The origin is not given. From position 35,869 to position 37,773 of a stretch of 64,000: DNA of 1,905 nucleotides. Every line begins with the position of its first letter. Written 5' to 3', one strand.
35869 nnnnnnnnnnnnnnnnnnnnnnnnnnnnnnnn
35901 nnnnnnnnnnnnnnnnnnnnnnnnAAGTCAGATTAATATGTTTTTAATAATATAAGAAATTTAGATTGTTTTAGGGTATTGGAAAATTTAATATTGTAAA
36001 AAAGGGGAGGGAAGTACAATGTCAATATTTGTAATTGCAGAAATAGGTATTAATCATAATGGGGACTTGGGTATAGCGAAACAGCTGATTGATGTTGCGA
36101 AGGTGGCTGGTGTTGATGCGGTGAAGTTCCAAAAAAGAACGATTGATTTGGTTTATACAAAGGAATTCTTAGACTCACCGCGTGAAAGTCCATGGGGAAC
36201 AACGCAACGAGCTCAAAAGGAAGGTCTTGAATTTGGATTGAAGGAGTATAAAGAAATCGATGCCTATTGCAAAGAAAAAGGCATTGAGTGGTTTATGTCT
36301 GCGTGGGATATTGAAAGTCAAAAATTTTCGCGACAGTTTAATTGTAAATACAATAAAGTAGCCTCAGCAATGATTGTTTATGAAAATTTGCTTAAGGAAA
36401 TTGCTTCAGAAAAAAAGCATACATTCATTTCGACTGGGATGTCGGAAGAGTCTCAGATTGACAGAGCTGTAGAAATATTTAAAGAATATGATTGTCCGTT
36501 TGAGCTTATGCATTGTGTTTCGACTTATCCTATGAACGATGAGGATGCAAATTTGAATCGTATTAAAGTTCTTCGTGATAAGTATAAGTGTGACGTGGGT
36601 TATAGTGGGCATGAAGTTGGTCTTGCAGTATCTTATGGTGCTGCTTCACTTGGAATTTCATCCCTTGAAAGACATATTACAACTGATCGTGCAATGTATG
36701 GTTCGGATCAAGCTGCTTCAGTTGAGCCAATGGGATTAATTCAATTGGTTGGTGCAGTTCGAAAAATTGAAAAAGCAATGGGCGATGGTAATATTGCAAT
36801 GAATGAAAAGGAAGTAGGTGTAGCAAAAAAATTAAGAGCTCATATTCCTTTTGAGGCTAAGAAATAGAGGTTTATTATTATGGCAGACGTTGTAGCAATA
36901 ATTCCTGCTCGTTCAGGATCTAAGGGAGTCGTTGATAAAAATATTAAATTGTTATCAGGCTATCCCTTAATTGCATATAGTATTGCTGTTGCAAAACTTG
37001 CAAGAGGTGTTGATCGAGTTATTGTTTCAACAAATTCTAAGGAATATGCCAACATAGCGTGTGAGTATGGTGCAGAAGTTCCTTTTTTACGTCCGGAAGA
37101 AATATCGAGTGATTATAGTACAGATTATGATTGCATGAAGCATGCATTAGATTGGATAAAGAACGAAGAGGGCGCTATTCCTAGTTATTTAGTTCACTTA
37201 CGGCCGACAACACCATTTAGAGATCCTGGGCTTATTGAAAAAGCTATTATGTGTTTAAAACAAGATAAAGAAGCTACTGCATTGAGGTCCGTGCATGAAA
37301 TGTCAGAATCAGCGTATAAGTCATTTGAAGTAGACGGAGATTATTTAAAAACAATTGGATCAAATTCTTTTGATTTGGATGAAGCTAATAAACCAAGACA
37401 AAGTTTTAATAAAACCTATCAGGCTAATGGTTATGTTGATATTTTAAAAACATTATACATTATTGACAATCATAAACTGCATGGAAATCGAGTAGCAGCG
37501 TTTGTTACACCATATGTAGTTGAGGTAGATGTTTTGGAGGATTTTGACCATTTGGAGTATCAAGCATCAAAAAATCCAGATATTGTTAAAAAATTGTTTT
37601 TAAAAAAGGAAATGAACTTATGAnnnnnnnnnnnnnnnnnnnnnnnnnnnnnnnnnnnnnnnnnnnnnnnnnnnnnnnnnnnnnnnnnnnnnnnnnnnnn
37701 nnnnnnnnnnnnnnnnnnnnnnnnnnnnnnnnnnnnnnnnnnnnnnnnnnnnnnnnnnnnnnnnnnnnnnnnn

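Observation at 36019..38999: Second NeuB-family synthase that lacks the SAF domain, with its own cytidylyltransferase and a class III aminotransferase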

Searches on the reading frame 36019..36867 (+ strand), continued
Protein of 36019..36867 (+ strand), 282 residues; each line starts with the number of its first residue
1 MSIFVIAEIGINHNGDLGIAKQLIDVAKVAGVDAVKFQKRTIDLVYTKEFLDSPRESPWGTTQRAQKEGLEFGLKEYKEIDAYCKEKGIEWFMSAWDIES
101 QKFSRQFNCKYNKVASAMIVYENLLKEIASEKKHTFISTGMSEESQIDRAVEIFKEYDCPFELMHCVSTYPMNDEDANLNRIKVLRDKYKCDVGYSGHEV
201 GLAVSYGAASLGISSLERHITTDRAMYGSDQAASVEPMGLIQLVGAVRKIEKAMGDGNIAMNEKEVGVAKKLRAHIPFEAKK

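Call 66: search_protein_families(library=pfam, proteins=[P0152, P0156, P0172, P0182, P0188, P0194, P0244, P0248, P0268, P0162], max_evalue=0.0001)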
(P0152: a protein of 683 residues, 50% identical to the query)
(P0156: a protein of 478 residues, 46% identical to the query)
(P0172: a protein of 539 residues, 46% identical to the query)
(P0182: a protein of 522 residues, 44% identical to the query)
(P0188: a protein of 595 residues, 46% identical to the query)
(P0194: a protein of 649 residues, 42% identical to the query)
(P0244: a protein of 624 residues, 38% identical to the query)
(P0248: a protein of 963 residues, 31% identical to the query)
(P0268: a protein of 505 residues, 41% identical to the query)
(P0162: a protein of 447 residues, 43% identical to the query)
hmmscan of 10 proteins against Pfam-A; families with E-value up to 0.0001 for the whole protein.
P0152 (683 aa): 4 families
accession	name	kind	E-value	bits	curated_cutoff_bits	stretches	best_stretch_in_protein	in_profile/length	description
PF03102.20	NeuB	-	2.5e-82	276.4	22.1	1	430-665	1-241/241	NeuB family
PF02348.25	CTP_transf_3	-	6e-23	82.2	22.6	1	5-213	2-205/217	Cytidylyltransferase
PF12804.13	NTP_transf_3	-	2e-07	31.8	27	1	19-130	16-121/160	MobA-like NTP transferase domain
PF00702.32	Hydrolase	-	4.3e-06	27.7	26.4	0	262-335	108-191/191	haloacid dehalogenase-like hydrolase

P0156 (478 aa): 3 families
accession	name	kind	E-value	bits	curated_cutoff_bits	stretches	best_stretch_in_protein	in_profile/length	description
PF03102.20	NeuB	-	1.7e-76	257.3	22.1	1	211-451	1-241/241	NeuB family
PF08282.18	Hydrolase_3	-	4.9e-09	36.7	20.9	1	88-148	187-247/255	haloacid dehalogenase-like hydrolase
PF00702.32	Hydrolase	-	1.2e-07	32.8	26.4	1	48-124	107-191/191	haloacid dehalogenase-like hydrolase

P0172 (539 aa): 3 families
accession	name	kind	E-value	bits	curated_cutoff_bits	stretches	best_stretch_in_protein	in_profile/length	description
PF03102.20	NeuB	-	3.6e-74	249.7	22.1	1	36-271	1-241/241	NeuB family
PF02348.25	CTP_transf_3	-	1.2e-31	110.6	22.6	1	298-468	2-168/217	Cytidylyltransferase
PF12804.13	NTP_transf_3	-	4.9e-06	27.2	27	1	312-411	16-113/160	MobA-like NTP transferase domain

P0182 (522 aa): 3 families
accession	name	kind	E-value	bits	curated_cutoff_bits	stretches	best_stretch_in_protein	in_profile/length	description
PF03102.20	NeuB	-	6.5e-77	258.7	22.1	1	266-507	1-241/241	NeuB family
PF02348.25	CTP_transf_3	-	2.8e-16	60.4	22.6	1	4-86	1-84/217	Cytidylyltransferase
PF12804.13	NTP_transf_3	-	6e-05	23.7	27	0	12-78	8-75/160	MobA-like NTP transferase domain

P0188 (595 aa): 3 families
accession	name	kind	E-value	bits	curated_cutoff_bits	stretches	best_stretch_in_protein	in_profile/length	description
PF03102.20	NeuB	-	1.3e-84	283.9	22.1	1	36-274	1-240/241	NeuB family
PF00777.23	Glyco_transf_29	-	5.7e-07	29.6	23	1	365-538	58-255/272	Glycosyltransferase family 29 (sialyltransferase)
PF08666.17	SAF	-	5.8e-05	24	21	0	292-343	4-59/63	SAF domain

P0194 (649 aa): 8 families
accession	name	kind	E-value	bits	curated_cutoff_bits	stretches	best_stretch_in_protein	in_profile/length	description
PF03102.20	NeuB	-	2.3e-79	266.7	22.1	1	339-577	1-241/241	NeuB family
PF13489.12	Methyltransf_23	-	2.4e-21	76.6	27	1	92-243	12-163/164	Methyltransferase domain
PF08241.18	Methyltransf_11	-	2.4e-14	54.2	21.2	1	104-195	1-95/95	Methyltransferase domain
PF08242.18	Methyltransf_12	-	8.6e-13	49.3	30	1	104-193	1-98/98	Methyltransferase domain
PF13847.12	Methyltransf_31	-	1.8e-12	47.6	27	1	100-211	4-125/145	Methyltransferase domain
PF13649.12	Methyltransf_25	-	2.5e-11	44.6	27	1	104-191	2-97/97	Methyltransferase domain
PF08666.17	SAF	-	1.2e-10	42.2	21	1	593-648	3-62/63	SAF domain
PF07021.18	MetW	-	4.9e-07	30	21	1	92-180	5-95/193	Methionine biosynthesis protein MetW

P0244 (624 aa): 5 families
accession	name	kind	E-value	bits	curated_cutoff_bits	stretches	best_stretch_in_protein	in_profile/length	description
PF03102.20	NeuB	-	8.7e-71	238.6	22.1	1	314-551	1-240/241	NeuB family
PF00535.33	Glycos_transf_2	-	4.5e-24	85.7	23.3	1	9-128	1-119/168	Glycosyl transferase family 2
PF10111.15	Glyco_tranf_2_2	-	1.5e-09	38.2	27.3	1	17-114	11-107/276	Glycosyltransferase like family 2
PF13641.12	Glyco_tranf_2_3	-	3.3e-07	31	27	1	6-210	2-212/230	Glycosyltransferase like family 2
PF08666.17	SAF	-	5.3e-07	30.5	21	1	566-623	1-62/63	SAF domain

P0248 (963 aa): 3 families
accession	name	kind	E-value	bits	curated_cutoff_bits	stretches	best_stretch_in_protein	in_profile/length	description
PF03102.20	NeuB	-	6.3e-129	429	22.1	2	36-275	1-239/241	NeuB family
PF02348.25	CTP_transf_3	-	1.3e-17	64.7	22.6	1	722-912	7-206/217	Cytidylyltransferase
PF08666.17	SAF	-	2.1e-13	51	21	1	654-712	2-63/63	SAF domain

P0268 (505 aa): 3 families
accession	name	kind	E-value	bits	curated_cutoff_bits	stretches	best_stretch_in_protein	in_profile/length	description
PF03102.20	NeuB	-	7.4e-66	222.5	22.1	1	195-433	1-241/241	NeuB family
PF08282.18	Hydrolase_3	-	1.4e-13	51.6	20.9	1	82-145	187-250/255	haloacid dehalogenase-like hydrolase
PF00702.32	Hydrolase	-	1.6e-10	42.2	26.4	1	43-117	107-190/191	haloacid dehalogenase-like hydrolase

P0162 (447 aa): 1 family
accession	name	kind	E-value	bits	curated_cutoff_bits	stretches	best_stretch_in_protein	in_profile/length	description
PF03102.20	NeuB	-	7.2e-73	245.4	22.1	1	36-269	1-238/241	NeuB family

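Call 67: predict_structure(alignment_id=A1)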
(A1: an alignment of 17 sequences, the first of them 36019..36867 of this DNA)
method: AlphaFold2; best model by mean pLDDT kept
length: 282 residues; sequences in the alignment: 17
mean_pLDDT: 82.4   pTM: 0.81
mean pLDDT of the five models: 82.4, 82.2, 82.2, 78.2, 76.1
residues with pLDDT >= 90: 124; 70-90: 94; 50-70: 52; < 50: 12
segments of 3 or more residues with pLDDT < 50: 273-282
pLDDT, mean of each block of 10 residues (from residue 1): 86 74 96 91 76 73 75 89 97 89 91 90 95 94 92 98 82 72 92 84 83 91 62 81 91 63 62 47 35
secondary structure, 60 per line:
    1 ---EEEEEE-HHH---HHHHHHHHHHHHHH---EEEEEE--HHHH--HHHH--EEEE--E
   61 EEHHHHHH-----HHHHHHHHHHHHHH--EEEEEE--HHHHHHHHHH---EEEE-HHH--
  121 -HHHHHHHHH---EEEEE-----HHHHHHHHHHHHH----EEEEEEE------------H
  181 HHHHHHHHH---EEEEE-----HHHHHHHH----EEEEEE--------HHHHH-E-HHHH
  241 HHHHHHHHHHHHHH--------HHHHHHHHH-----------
elements in order: E4-9 H17-30 E34-39 H42-45 H48-51 E54-57 E60-62 H63-68 H74-87 E90-95 H98-107 E111-114 H122-130 E134-138 H144-156 E161-167 H180-189 E193-197 H203-210 E215-220 H229-233 H237-254 H263-271

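Call 70: fold_search(model_id=the predicted structure, library=pdb)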
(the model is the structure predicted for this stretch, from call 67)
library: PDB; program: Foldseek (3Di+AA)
matches with E <= 10: 1893; with E <= 0.001: 628
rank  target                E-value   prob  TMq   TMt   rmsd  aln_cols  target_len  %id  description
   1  6ncs_A                6.6e-23  1.00  0.83  0.82   3.8       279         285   33  Crystal structure of N-acetylneuraminic acid (Sialic acid) synthetase from Leptospira borgpetersenii serovar Hardjo-bo (released 2018-12-26)
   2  8h2c_D                4.8e-22  1.00  0.83  0.70   3.2       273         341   32  Crystal structure of the pseudaminic acid synthase PseI from Campylobacter jejuni (released 2022-11-09)
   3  8h2c_C                6.8e-22  1.00  0.83  0.69   3.3       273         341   32  Crystal structure of the pseudaminic acid synthase PseI from Campylobacter jejuni (released 2022-11-09)
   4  8h2c_B                3.3e-21  1.00  0.81  0.69   3.2       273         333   31  Crystal structure of the pseudaminic acid synthase PseI from Campylobacter jejuni (released 2022-11-09)
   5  8h2c_A                5.2e-21  1.00  0.83  0.69   3.4       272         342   32  Crystal structure of the pseudaminic acid synthase PseI from Campylobacter jejuni (released 2022-11-09)
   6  1xuu                  6.4e-20  1.00  0.83  0.68   3.5       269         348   26  Crystal structure of sialic acid synthase (NeuB) in complex with Mn2+ and Malate from Neisseria meningitidis (released 2004-11-02)
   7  4ipj                  1.2e-19  1.00  0.82  0.67   3.6       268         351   26  Crystal Structure of R314K N-acetyl Neuraminic Acid Synthase from Neiserria meningitidis with Malate bound (released 2013-04-10)
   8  4ipi                  1.5e-19  1.00  0.83  0.67   3.5       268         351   26  Crystal Structure of R314A N-acetyl Neuraminic Acid Synthase from Neiserria meningitidis with Malate bound (released 2013-04-10)
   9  2wqp                  1.6e-19  1.00  0.82  0.67   3.6       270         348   26  Crystal structure of sialic acid synthase NeuB-inhibitor complex (released 2009-09-15)
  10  1vli                  3.6e-18  1.00  0.76  0.60   6.4       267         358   28  Crystal structure of Spore coat polysaccharide biosynthesis protein spsE (BSU37870) from Bacillus subtilis at 2.38 A res (released 2004-09-21)
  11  3g8r_B                9.5e-17  1.00  0.78  0.66   4.5       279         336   25  Crystal structure of putative spore coat polysaccharide biosynthesis protein E from Chromobacterium violaceum ATCC 124 (released 2009-04-07)
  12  3g8r_A                4.7e-15  1.00  0.78  0.66   4.2       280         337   25  Crystal structure of putative spore coat polysaccharide biosynthesis protein E from Chromobacterium violaceum ATCC 124 (released 2009-04-07)
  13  1rzm_A                1.2e-11  1.00  0.69  0.58   4.3       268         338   13  Crystal structure of 3-deoxy-D-arabino-heptulosonate-7-phosphate synthase (DAHPS) from Thermotoga maritima complexed w (released 2004-08-10)
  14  1vs1_B                2.5e-11  1.00  0.65  0.68   4.5       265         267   14  Crystal structure of 3-deoxy-D-arabino-heptulosonate-7-phosphate synthase (DAHP synthase) from Aeropyrum pernix in com (released 2006-05-16)
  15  4c1k_A                4.8e-11  1.00  0.67  0.71   4.4       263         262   11  Crystal structure of pyrococcus furiosus 3-deoxy-D-arabino- heptulosonate 7-phosphate synthase (released 2013-11-20)
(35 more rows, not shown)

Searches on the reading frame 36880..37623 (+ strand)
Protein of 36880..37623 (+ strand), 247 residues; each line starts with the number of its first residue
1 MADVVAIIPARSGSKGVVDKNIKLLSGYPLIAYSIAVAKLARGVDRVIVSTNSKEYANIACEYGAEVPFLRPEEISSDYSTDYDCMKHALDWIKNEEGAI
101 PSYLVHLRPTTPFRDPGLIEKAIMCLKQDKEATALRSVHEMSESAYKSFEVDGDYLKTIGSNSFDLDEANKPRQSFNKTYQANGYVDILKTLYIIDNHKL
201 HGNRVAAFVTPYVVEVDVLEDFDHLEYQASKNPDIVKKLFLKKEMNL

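Call 5: search_protein_families(library=pfam, proteins=[window:36880-37623:+], max_evalue=0.01)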
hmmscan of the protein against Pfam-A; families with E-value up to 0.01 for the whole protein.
window:36880-37623:+ (247 aa): 1 family
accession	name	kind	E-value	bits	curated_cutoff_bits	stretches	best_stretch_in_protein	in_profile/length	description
PF02348.25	CTP_transf_3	-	6.1e-21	75.7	22.6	1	5-145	1-121/217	Cytidylyltransferase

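Call 6: search_protein_families(library=ncbifam, proteins=[window:36880-37623:+], max_evalue=0.01)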
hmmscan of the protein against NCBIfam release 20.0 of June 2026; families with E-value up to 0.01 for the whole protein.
window:36880-37623:+ (247 aa): 6 families
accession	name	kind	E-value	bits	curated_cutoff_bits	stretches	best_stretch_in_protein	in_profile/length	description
TIGR03584.1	PseF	equivalog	2.3e-39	135.3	205.7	1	5-227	1-218/222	pseudaminic acid cytidylyltransferase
NF003952.0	PRK05450.1-5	subfamily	7.5e-10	38.4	193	1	4-147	3-138/250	3-deoxy-manno-octulosonate cytidylyltransferase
NF003948.0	PRK05450.1-1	equivalog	1.8e-08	33.9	281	1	3-145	5-139/248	3-deoxy-manno-octulosonate cytidylyltransferase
NF003950.0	PRK05450.1-3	subfamily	2.9e-08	33.4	234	1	3-141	2-132/248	3-deoxy-manno-octulosonate cytidylyltransferase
NF009905.0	PRK13368.1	subfamily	8.7e-08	31.8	255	1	3-144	2-132/243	3-deoxy-manno-octulosonate cytidylyltransferase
TIGR00466.1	kdsB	equivalog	5.1e-05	22.8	155.2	1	4-70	3-68/241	3-deoxy-manno-octulosonate cytidylyltransferase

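Call 37: search_solved_structures(query=window:36880-37623:+, max_evalue=0.00001)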
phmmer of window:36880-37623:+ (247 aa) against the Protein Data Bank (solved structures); distinct sequences matched with E-value up to 0.00001: 5.
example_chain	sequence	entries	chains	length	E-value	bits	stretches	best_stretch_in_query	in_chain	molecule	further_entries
9ftb_A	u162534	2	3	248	5.7e-30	107.7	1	5-152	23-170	NeuA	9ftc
6ifd_A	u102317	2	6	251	3.3e-24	88.8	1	3-228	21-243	CMP-N-acetylneuraminate Synthetase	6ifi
1eyr_A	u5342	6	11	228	1e-15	61.1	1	5-218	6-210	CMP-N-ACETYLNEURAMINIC ACID SYNTHETASE | N-acylneuraminate cytidylyltransferase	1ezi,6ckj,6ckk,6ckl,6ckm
1qwj_A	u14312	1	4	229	1.1e-12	51.2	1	5-220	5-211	cytidine monophospho-N-acetylneuraminic acid synthetase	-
9t4z_A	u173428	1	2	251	1.4e-06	31.1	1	4-117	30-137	PpNeuA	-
